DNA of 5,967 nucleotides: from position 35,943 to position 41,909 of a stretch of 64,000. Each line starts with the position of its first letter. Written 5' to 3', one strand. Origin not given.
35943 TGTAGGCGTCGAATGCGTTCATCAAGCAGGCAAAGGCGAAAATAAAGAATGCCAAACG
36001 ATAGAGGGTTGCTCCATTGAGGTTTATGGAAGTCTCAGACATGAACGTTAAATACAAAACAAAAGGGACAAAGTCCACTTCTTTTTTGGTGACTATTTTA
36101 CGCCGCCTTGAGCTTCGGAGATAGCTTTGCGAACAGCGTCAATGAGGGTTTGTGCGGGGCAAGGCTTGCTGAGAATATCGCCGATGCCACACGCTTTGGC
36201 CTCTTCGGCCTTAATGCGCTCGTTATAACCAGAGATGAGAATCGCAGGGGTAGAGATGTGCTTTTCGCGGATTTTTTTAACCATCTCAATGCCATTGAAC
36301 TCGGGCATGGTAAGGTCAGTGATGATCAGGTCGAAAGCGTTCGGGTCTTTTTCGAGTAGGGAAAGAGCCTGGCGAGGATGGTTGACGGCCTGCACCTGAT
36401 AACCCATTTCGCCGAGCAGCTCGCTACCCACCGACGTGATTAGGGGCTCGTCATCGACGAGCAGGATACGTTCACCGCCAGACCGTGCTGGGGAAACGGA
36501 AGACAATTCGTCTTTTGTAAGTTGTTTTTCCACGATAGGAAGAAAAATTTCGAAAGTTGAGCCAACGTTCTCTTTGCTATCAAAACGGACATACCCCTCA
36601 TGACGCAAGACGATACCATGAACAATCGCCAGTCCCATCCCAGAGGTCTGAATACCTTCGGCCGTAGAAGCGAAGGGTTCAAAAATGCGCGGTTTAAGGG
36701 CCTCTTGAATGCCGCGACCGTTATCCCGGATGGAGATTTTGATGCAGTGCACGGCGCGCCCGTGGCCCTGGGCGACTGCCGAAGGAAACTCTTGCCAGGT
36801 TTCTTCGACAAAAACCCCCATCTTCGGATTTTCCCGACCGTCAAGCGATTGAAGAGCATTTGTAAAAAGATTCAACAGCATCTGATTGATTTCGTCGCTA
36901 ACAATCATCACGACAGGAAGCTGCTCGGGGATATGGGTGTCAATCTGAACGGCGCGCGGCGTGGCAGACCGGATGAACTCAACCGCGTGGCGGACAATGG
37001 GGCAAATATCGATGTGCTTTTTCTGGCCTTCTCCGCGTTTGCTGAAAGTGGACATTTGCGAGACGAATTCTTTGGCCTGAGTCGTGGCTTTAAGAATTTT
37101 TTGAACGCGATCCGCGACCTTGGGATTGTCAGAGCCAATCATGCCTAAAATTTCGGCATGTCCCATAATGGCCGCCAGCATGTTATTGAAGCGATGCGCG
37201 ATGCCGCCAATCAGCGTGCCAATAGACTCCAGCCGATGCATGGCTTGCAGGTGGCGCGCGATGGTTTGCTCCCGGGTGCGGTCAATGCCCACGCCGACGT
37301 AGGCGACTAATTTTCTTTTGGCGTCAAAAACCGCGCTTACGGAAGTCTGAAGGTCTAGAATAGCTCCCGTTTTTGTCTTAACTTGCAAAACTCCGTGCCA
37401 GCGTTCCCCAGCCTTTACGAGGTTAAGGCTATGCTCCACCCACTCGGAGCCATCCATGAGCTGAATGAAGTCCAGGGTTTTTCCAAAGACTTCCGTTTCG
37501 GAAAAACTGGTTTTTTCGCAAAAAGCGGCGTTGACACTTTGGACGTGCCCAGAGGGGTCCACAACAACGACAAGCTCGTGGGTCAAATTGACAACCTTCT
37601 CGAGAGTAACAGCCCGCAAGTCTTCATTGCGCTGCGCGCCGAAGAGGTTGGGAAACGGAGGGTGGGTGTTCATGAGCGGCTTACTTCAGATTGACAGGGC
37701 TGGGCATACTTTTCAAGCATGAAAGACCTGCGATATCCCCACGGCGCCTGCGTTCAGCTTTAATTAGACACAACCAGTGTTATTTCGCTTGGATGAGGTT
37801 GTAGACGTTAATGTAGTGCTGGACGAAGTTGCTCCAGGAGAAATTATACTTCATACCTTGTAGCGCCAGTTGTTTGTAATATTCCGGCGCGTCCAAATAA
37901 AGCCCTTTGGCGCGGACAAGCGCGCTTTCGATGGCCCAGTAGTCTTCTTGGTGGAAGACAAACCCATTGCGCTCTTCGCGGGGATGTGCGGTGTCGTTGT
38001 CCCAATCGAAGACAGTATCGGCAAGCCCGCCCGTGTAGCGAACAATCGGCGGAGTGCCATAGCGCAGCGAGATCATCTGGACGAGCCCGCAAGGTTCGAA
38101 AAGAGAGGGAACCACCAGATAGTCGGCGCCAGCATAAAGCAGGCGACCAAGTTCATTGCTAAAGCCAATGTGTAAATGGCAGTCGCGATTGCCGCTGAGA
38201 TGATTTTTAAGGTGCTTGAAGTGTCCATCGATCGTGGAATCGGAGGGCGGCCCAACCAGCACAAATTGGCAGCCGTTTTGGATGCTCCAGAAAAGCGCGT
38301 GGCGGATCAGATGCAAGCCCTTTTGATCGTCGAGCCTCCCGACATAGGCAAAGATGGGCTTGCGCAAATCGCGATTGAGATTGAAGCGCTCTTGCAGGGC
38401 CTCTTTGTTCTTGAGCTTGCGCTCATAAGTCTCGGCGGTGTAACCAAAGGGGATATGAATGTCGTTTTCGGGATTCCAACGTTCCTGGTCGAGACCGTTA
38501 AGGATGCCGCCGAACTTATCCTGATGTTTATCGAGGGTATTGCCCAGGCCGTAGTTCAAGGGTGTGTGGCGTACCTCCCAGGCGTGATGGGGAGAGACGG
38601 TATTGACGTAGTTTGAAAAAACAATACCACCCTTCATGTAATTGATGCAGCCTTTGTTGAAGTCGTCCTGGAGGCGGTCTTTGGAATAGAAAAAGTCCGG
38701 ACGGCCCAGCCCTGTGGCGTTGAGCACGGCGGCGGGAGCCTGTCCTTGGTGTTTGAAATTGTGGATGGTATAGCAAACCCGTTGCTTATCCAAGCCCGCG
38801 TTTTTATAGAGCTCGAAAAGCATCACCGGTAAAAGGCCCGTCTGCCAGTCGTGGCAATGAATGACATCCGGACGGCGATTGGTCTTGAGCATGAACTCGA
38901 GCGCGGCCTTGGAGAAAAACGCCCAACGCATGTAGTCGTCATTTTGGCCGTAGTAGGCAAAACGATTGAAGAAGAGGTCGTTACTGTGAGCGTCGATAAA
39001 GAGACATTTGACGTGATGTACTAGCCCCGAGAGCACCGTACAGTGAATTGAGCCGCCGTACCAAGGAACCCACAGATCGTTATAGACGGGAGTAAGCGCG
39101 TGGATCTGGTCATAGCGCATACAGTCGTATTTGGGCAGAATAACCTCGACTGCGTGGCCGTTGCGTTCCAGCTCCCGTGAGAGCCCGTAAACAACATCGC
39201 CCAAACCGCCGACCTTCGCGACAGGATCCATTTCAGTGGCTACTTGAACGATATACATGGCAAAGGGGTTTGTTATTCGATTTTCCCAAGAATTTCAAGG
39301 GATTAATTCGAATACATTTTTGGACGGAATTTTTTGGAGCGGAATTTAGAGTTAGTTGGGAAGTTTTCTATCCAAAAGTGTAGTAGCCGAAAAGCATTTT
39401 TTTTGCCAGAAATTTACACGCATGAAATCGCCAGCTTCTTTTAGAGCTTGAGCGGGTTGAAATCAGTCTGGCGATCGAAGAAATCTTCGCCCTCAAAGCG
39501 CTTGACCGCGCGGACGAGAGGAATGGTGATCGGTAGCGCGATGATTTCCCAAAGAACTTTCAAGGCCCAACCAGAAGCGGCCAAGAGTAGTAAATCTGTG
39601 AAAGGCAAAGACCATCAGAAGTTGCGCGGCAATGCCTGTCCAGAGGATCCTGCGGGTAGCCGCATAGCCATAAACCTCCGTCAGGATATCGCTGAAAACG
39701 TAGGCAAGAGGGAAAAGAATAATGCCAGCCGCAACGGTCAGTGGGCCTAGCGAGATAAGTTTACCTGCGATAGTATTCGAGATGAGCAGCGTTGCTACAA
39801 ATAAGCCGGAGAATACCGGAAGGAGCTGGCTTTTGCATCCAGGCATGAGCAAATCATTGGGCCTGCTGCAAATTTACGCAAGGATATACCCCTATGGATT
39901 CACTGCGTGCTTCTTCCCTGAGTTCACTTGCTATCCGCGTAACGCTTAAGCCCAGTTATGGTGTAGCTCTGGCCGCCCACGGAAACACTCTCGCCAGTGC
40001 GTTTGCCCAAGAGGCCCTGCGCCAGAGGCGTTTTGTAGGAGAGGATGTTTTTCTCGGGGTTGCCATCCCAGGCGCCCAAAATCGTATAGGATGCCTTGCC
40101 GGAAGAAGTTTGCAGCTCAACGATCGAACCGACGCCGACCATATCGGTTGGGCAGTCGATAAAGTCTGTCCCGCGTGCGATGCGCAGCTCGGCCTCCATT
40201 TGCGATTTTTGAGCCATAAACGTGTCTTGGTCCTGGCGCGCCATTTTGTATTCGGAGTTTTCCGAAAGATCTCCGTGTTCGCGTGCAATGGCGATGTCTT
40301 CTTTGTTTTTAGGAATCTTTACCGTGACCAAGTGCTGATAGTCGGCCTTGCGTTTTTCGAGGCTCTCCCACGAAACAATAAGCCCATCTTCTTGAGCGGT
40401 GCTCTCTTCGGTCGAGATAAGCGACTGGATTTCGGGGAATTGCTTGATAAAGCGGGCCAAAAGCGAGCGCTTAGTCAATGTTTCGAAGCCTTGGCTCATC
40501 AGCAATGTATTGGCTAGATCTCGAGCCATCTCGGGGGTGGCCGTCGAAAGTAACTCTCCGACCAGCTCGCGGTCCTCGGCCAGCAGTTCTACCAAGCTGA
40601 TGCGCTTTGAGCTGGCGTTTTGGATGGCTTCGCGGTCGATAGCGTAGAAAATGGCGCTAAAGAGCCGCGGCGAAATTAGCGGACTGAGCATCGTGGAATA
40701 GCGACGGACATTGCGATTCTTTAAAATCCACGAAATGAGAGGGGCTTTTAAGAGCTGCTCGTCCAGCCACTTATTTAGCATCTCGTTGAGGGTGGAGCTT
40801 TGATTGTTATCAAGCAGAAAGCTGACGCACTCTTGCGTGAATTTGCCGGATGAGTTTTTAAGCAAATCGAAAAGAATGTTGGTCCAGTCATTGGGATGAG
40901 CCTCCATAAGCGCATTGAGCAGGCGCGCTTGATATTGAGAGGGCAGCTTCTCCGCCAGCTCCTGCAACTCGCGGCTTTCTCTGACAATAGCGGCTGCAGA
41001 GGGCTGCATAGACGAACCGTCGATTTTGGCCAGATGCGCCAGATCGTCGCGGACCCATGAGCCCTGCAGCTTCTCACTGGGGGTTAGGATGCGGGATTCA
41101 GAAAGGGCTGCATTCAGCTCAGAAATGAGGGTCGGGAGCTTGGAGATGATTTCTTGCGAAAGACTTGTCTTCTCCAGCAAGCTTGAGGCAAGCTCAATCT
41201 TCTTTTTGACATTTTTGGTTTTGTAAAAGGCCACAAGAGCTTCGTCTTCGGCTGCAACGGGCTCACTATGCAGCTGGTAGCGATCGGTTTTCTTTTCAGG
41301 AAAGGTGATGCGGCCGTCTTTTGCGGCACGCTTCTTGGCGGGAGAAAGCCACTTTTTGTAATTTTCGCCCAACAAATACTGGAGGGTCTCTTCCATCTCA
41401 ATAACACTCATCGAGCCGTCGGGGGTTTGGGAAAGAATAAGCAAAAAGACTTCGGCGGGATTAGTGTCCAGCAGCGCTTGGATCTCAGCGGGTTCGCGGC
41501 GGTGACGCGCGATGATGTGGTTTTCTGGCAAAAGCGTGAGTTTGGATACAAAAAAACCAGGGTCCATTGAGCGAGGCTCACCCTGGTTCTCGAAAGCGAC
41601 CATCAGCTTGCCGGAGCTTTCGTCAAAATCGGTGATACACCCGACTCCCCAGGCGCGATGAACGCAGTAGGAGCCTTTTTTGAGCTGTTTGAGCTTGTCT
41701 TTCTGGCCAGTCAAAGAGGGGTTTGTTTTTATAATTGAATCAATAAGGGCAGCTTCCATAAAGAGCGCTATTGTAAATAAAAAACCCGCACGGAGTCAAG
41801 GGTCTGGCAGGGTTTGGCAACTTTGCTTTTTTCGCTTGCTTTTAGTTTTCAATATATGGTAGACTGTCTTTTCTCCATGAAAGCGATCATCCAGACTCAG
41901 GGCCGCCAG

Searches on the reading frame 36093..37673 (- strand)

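Call 53: search_protein_families(library=ncbifam, proteins=[window:36093-37673:-], max_evalue=1e-10)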
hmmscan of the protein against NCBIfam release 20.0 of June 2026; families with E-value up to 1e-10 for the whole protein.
window:36093-37673:- (526 aa): 62 families (the best 25 are shown)
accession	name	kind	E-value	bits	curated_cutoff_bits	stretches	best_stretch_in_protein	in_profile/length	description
NF010411.0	PRK13837.1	equivalog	4.7e-75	253.1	647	1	86-521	385-815/828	two-component system VirA-like sensor kinase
NF010076.0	PRK13557.1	subfamily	1.4e-68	231.7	631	1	28-523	36-538/540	histidine kinase famiy protein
NF046026.1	HisKinCckACaul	equivalog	3.4e-58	197.3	1000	1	42-516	206-674/678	cell cycle histidine kinase CckA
NF046020.1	HisKinCckABruc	equivalog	2.5e-49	167.9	1000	1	21-517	345-866/868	cell cycle histidine kinase CckA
NF052574.1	HisKinEspCMyxo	equivalog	4.7e-49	167.2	1200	1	32-518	294-783/785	serine histidine kinase EspC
NF008468.0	PRK11360.1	equivalog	2.7e-48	164.8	646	1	26-384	272-612/616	two-component system sensor histidine kinase AtoS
NF052573.1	HisKinEspAMyxo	equivalog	2.8e-41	141.4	1400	1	31-468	263-698/755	serine histidine kinase EspA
TIGR02956.1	TMAO_torS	equivalog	4.1e-32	111.3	676.5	1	191-520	503-822/967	TMAO reductase system sensor histidine kinase/response regulator TorS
NF007688.0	PRK10364.1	equivalog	1.7e-29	102.9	479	1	135-384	224-455/460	two-component system sensor histidine kinase ZraS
NF047466.1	hybrid_RR_LvrB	exception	2.8e-29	102.5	500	1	138-380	139-376/377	hybrid histidine kinase/response regulator LvrB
NF046044.1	PnpS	equivalog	8.5e-26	90.9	400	1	17-379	50-390/390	two-component system histidine kinase PnpS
NF008099.0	PRK10841.1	equivalog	1.5e-25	89.2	920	1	402-514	826-936/949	two-component system sensor histidine kinase RcsC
NF008302.0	PRK11091.1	equivalog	1.6e-24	86.2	838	1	118-520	252-645/779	aerobic respiration two-component sensor histidine kinase ArcB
NF041832.1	near_NosP_CTERM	subfamily_domain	2.1e-23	83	400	1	306-506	147-358/370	NahK/ErcS family hybrid sensor histidine kinase/response regulator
NF008543.0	PRK11466.1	equivalog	3.5e-23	81.4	982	1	238-512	536-792/914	TMAO reductase system sensor histidine kinase/response regulator TorS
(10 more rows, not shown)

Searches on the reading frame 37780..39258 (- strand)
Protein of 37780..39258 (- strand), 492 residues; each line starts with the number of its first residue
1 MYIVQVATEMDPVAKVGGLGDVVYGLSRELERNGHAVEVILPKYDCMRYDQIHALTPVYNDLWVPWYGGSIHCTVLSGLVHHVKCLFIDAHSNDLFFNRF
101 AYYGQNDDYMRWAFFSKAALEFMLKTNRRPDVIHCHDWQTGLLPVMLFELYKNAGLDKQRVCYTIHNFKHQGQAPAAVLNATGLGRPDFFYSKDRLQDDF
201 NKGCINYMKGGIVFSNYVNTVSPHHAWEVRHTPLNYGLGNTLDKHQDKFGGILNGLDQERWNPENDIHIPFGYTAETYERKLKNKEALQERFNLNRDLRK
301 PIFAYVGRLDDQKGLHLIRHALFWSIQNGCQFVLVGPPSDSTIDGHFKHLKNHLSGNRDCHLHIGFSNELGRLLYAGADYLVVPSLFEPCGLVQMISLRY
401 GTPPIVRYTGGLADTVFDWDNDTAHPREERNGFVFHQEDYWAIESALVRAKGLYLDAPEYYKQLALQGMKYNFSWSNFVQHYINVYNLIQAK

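Call 67: search_protein_families(library=pfam, proteins=[window:37780-39258:-], max_evalue=0.0001)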
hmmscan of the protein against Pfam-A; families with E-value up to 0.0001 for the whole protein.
window:37780-39258:- (492 aa): 5 families
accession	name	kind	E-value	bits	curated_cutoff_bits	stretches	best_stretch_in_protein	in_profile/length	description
PF08323.17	Glyco_transf_5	-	6.2e-65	219.7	22.7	1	3-243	2-238/239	Starch synthase catalytic domain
PF00534.26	Glycos_transf_1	-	3.6e-13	49.9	26.4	1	290-443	5-148/172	Glycosyl transferases group 1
PF13692.12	Glyco_trans_1_4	-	2.6e-10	41.1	27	1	301-447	2-136/142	Glycosyl transferases group 1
PF13439.12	Glyco_transf_4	-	5.1e-10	40.1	28.5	1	16-187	1-109/170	Glycosyltransferase Family 4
PF13579.12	Glyco_trans_4_4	-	1.4e-08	35.7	29.7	1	17-170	1-106/158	Glycosyl transferase 4-like domain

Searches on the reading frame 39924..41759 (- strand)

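Call 53: search_protein_families(library=ncbifam, proteins=[window:39924-41759:-], max_evalue=1e-10)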
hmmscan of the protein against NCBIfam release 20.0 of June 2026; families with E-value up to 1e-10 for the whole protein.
window:39924-41759:- (611 aa): 7 families
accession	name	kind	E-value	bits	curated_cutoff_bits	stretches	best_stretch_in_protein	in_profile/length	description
NF011309.0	PRK14720.1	equivalog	1.8e-58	198.5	714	1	27-593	307-885/906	transcription elongation factor GreA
NF004969.0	PRK06330.1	equivalog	9.2e-47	160.1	697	1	21-607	132-715/718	transcript cleavage factor/unknown domain fusion protein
TIGR01462.1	greA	subfamily_domain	7.5e-33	113.7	139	1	464-596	4-138/151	transcription elongation factor GreA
NF001263.0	PRK00226.1-4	equivalog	1.1e-26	93.6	145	1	461-596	8-145/160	transcription elongation factor GreA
NF001261.0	PRK00226.1-2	equivalog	1.3e-22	80.4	167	1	464-599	8-149/157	transcription elongation factor GreA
NF001264.0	PRK00226.1-5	equivalog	1.3e-19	70.6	180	1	468-595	12-142/158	transcription elongation factor GreA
NF001260.0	PRK00226.1-1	equivalog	2.5e-18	66.2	234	1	464-595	10-143/160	transcription elongation factor GreA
